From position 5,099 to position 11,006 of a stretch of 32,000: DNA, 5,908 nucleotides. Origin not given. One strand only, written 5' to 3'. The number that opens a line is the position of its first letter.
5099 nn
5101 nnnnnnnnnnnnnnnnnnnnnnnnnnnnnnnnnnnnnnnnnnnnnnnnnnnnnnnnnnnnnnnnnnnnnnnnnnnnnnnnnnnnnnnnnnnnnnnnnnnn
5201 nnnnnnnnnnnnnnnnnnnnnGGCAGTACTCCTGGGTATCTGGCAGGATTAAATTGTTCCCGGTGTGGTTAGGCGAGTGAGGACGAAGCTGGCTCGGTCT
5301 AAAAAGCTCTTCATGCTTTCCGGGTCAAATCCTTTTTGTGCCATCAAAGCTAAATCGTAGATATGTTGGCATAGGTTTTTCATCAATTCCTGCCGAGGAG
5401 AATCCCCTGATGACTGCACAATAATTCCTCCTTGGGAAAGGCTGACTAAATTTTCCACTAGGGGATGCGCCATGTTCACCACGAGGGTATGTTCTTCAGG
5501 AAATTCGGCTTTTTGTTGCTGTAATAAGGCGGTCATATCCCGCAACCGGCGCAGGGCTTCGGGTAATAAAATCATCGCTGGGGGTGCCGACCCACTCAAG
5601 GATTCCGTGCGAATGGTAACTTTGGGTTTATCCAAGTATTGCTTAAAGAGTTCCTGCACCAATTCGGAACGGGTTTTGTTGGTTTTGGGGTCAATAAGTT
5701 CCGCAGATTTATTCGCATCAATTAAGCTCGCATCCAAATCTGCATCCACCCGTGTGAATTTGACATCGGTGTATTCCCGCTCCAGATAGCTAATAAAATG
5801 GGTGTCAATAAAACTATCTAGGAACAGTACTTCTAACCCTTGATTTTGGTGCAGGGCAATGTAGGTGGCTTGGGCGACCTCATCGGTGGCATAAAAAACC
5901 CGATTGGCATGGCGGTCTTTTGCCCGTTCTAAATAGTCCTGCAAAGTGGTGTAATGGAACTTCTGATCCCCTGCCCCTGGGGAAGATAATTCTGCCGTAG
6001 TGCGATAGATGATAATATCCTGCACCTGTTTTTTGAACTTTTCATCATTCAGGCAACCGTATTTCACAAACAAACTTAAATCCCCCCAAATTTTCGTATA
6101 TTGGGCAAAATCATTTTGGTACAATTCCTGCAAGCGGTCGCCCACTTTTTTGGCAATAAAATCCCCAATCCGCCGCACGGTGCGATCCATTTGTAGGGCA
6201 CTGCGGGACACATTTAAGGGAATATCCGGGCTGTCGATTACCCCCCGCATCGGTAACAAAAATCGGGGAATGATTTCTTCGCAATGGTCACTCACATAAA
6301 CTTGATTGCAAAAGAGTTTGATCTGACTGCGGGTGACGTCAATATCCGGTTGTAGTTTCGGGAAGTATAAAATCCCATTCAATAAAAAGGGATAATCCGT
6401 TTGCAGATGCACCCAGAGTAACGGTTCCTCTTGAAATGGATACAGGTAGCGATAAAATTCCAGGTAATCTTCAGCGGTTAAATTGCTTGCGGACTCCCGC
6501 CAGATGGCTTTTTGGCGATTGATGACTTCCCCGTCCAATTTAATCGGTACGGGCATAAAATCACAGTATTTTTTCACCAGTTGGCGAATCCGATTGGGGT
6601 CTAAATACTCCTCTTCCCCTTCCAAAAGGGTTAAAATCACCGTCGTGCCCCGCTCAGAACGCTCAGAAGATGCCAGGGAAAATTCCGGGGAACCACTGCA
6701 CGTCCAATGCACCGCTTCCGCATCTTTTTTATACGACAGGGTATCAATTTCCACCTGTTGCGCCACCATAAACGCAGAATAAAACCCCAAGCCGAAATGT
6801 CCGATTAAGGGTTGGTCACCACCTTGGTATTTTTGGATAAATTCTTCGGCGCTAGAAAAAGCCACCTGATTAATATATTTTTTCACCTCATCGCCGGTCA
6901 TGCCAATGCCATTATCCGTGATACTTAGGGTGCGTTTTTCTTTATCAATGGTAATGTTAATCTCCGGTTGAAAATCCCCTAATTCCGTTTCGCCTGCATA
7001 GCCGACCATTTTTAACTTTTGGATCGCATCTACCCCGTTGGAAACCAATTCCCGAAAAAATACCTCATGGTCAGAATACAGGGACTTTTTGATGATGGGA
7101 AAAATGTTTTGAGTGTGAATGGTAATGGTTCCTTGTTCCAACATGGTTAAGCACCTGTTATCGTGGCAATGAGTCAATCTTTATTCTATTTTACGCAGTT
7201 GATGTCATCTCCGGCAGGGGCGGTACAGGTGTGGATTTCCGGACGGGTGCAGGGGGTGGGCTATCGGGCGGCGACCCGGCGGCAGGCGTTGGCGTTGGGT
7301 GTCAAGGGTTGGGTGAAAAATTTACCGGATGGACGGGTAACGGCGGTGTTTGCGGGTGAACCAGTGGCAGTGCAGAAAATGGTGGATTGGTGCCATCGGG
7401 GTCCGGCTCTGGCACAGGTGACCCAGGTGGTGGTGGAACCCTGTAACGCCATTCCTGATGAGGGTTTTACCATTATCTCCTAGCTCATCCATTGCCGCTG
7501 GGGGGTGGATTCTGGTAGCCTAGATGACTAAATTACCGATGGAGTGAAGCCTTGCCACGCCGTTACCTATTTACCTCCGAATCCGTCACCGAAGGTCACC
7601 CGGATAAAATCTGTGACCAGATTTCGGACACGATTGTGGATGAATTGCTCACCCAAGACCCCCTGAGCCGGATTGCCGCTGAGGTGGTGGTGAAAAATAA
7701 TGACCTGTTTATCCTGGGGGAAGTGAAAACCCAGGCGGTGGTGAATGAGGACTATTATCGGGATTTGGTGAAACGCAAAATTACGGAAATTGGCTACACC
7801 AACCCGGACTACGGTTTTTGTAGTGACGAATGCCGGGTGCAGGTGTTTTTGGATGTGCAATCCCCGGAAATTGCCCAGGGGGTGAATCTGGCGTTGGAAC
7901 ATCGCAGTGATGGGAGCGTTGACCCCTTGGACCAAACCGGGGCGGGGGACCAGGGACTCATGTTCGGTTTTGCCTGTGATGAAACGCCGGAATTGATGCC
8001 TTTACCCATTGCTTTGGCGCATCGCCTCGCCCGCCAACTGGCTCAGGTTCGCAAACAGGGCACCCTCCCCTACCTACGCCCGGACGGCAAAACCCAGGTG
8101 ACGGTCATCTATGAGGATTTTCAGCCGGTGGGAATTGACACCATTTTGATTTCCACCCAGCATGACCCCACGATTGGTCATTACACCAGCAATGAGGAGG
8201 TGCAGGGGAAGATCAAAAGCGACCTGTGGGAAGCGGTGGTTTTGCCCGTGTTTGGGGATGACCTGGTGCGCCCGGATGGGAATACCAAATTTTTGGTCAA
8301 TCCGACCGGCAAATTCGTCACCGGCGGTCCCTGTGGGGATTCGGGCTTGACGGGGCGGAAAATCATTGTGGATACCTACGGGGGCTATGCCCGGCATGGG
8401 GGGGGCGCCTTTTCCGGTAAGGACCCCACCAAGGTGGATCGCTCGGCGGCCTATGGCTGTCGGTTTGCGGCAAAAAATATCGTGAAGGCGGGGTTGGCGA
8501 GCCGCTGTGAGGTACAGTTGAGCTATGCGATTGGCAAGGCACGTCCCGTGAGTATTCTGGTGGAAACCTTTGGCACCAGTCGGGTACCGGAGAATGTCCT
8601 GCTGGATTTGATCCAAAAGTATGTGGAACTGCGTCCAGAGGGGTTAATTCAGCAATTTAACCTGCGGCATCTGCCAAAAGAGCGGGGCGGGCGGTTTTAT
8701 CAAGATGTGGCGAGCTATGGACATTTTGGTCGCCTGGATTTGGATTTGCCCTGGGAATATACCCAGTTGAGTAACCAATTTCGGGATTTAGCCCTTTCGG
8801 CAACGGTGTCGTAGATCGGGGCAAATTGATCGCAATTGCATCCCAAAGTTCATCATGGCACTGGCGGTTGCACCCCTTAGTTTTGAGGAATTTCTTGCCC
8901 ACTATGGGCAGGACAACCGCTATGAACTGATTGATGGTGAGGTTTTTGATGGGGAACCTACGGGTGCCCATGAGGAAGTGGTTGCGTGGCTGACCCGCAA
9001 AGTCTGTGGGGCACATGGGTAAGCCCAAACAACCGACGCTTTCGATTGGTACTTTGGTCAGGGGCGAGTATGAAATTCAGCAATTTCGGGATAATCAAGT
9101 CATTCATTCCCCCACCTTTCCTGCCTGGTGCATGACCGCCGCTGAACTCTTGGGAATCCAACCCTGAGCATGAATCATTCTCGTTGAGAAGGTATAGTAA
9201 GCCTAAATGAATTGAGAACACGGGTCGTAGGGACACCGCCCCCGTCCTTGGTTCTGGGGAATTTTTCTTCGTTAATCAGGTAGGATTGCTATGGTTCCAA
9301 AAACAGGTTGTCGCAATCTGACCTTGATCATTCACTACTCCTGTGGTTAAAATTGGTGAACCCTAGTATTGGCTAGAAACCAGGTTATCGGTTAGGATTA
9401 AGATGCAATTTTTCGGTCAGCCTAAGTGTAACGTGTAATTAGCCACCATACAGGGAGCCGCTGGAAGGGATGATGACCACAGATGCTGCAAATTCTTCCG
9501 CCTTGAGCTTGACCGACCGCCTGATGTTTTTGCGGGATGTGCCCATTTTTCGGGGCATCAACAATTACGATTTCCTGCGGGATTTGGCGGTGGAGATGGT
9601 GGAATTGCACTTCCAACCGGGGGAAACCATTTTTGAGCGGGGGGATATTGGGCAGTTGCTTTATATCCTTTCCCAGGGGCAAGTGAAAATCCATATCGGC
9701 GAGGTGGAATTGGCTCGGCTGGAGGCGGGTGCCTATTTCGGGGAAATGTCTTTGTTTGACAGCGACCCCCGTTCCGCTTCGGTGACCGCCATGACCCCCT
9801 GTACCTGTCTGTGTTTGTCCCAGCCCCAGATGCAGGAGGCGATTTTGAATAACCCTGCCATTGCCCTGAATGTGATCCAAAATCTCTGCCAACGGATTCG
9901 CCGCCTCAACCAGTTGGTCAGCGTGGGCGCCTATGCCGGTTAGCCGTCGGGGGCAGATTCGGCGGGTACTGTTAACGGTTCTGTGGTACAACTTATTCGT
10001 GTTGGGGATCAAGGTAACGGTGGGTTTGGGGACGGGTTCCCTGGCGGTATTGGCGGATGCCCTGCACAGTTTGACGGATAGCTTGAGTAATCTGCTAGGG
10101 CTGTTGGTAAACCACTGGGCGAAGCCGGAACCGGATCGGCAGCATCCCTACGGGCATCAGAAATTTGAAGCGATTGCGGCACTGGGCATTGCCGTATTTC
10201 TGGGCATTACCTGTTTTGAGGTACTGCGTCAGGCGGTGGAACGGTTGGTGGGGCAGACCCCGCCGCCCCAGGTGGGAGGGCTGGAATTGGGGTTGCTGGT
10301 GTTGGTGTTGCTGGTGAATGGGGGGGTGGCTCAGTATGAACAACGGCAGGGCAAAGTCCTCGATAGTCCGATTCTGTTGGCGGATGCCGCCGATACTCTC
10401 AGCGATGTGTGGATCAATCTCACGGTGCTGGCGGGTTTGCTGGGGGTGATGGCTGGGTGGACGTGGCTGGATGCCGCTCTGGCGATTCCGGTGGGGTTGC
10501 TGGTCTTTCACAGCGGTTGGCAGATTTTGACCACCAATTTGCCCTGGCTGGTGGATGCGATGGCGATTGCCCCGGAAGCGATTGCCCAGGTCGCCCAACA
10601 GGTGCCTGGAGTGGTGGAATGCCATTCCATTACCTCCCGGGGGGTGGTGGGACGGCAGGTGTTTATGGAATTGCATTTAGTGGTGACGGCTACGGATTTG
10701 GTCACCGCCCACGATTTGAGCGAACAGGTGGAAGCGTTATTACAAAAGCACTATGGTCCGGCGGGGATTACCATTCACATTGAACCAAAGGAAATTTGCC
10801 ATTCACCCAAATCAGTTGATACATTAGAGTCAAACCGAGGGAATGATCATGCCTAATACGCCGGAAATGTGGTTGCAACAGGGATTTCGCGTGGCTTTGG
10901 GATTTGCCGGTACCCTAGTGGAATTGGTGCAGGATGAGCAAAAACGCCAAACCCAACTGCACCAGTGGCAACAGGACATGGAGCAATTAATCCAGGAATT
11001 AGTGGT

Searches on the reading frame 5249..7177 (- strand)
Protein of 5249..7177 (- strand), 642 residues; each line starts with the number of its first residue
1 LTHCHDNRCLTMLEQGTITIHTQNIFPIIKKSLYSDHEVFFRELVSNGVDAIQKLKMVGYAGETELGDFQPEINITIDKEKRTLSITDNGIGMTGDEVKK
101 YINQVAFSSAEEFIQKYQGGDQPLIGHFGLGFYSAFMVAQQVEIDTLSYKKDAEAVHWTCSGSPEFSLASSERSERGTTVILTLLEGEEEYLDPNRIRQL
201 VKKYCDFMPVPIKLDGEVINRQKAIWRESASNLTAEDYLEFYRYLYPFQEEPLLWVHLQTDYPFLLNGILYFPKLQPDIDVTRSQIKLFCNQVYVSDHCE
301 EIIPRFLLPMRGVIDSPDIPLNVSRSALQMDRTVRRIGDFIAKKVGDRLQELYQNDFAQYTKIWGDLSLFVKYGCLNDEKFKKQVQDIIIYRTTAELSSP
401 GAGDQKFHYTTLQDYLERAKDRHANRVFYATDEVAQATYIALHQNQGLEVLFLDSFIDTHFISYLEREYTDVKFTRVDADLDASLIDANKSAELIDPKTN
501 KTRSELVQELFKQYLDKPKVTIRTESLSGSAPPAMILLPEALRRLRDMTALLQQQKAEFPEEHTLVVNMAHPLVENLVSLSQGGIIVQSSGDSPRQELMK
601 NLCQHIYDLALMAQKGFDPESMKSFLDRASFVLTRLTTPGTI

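Call 36: search_protein_families(library=pfam, proteins=[window:5249-7177:-], max_evalue=0.001)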
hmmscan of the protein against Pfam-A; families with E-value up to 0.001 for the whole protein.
window:5249-7177:- (642 aa): 3 families
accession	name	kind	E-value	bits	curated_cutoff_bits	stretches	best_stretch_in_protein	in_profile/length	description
PF00183.23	HSP90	-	1.9e-60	205.8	24.4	1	215-632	78-485/518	Hsp90 protein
PF13589.12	HATPase_c_3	-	3.5e-09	37.2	25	1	42-153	8-98/137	Histidine kinase-, DNA gyrase B-, and HSP90-like ATPase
PF02518.31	HATPase_c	-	4.2e-07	30.8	26.4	1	41-185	10-108/111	Histidine kinase-, DNA gyrase B-, and HSP90-like ATPase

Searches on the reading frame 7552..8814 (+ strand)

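Call 36: search_protein_families(library=pfam, proteins=[window:7552-8814:+], max_evalue=0.001)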
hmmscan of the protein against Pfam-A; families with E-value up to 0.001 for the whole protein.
window:7552-8814:+ (420 aa): 3 families
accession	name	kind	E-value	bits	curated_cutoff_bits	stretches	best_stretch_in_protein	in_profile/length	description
PF02773.21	S-AdoMet_synt_C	-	1.8e-60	203.3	25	1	258-402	2-137/138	S-adenosylmethionine synthetase, C-terminal domain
PF02772.21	S-AdoMet_synt_M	-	7e-46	155.7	29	1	129-255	2-120/120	S-adenosylmethionine synthetase, central domain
PF00438.25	S-AdoMet_synt_N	-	2.3e-35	121.5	33.1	1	5-105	2-99/99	S-adenosylmethionine synthetase, N-terminal domain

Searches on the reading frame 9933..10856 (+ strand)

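Call 36: search_protein_families(library=pfam, proteins=[window:9933-10856:+], max_evalue=0.001)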
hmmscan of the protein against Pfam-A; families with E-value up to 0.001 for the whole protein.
window:9933-10856:+ (307 aa): 2 families
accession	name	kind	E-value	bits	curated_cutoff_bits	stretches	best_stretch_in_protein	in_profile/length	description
PF01545.26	Cation_efflux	-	1.6e-39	136.2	26.6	1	15-206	3-197/198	Cation efflux family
PF16916.11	ZT_dimer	-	7.7e-18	64.7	26.7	1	215-285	7-77/78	Dimerisation domain of Zinc Transporter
